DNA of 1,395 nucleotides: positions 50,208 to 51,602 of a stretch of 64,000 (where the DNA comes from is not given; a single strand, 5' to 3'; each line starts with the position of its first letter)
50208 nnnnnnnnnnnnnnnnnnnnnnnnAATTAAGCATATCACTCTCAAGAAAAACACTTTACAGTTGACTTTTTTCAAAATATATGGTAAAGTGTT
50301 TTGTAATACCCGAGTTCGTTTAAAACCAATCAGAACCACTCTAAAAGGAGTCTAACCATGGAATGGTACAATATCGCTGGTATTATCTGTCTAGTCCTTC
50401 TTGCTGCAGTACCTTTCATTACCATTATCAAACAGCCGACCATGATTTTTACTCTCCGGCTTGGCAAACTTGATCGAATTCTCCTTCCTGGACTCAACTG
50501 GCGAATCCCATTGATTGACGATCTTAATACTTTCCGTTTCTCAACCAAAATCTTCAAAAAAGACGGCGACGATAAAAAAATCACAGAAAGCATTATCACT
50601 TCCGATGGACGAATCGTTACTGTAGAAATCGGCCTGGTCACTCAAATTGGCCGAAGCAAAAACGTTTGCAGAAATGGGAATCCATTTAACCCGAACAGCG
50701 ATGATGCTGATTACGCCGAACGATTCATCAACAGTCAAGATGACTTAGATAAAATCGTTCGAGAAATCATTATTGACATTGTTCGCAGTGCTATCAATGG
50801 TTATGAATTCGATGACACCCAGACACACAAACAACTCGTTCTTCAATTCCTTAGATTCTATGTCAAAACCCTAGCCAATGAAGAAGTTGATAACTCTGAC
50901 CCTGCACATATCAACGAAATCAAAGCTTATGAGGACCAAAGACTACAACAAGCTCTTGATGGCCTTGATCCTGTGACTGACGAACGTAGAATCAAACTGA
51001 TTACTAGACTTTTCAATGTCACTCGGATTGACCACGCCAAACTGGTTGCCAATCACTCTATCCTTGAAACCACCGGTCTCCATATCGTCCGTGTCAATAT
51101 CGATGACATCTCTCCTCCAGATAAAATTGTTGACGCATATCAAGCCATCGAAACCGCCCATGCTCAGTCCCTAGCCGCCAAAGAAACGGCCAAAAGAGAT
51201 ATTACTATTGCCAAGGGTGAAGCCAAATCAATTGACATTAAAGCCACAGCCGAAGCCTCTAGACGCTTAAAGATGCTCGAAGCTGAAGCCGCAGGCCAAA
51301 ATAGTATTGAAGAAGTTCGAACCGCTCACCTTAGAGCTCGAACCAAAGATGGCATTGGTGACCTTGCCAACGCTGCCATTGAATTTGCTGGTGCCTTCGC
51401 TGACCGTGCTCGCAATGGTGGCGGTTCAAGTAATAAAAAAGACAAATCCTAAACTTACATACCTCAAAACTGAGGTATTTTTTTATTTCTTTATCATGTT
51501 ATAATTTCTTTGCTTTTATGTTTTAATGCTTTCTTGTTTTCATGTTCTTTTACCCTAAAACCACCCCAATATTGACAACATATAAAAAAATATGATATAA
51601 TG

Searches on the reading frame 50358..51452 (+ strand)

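Call 59: search_protein_families(library=pfam, proteins=[window:50358-51452:+], max_evalue=0.001)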
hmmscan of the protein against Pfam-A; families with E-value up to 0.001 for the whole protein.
window:50358-51452:+ (364 aa): 1 family
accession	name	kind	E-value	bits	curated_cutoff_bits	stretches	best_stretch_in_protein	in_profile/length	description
PF01145.31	Band_7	-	6.5e-18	65.8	23.6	1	25-280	4-174/176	SPFH domain / Band 7 family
